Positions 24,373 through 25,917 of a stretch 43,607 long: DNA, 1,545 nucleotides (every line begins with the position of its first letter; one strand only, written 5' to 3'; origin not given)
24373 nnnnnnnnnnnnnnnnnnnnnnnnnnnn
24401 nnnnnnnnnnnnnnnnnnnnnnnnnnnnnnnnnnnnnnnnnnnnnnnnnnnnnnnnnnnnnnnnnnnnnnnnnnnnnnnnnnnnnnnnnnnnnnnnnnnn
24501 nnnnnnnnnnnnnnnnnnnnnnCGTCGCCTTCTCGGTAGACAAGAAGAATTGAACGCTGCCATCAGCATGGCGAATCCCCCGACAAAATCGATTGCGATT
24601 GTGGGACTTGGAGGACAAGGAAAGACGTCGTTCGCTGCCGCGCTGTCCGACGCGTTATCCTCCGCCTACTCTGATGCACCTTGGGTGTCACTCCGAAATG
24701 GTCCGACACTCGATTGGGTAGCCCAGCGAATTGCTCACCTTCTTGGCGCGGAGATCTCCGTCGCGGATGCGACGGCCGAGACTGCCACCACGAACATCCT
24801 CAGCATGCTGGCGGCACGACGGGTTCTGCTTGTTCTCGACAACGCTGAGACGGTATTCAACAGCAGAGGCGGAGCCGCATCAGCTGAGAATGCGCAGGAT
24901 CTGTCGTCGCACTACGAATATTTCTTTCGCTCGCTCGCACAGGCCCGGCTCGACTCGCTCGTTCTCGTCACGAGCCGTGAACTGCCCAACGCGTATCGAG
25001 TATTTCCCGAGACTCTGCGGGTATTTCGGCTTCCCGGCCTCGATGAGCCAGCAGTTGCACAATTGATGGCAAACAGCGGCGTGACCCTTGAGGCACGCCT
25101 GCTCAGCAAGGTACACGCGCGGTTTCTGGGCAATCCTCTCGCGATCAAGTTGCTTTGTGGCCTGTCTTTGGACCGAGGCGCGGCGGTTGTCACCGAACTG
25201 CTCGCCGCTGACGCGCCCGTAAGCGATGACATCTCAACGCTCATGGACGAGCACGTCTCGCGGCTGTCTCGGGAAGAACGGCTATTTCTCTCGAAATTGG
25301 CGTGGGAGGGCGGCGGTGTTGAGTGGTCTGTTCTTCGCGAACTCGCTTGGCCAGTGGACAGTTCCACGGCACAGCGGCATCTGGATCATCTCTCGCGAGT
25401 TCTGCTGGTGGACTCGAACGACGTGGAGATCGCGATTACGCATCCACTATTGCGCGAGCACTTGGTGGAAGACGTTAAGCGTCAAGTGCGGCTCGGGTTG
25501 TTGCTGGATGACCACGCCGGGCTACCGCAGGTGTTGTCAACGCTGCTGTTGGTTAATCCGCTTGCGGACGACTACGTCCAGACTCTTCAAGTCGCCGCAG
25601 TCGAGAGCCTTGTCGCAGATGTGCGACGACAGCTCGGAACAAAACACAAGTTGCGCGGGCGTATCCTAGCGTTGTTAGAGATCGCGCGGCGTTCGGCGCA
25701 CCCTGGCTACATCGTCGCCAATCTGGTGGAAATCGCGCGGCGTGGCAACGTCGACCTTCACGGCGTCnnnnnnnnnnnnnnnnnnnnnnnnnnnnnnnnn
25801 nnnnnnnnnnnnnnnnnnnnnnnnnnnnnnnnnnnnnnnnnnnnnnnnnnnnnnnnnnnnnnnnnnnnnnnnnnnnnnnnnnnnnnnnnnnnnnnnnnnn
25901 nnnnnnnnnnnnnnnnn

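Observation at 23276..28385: Three-gene coupled module: SurE-like nucleotidase, NB-ARC/pentapeptide/WD40 STAND NTPase and a membrane pentapeptide protein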

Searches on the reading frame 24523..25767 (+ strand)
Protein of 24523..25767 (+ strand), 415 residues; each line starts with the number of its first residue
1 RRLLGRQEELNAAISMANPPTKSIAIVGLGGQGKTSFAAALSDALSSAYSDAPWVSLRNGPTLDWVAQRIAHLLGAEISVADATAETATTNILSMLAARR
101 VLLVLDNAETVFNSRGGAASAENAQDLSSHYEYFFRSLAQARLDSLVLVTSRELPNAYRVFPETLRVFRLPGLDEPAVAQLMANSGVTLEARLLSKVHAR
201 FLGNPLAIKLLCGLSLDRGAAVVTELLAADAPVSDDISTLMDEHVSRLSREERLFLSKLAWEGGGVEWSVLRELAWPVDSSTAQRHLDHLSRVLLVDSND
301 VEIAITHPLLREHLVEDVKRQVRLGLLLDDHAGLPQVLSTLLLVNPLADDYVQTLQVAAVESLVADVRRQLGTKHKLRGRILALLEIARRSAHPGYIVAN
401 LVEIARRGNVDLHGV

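Call 92: search_solved_structures(query=window:24523-25767:+, max_evalue=0.01)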
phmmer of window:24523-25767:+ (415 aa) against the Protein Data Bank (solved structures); distinct sequences matched with E-value up to 0.01: 2.
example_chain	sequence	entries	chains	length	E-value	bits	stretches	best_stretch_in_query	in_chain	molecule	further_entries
7xc2_C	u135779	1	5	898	0.0086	18.4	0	17-107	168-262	CNL9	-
7xe0_A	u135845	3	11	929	0.009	18.3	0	17-107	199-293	Sr35 | CNL9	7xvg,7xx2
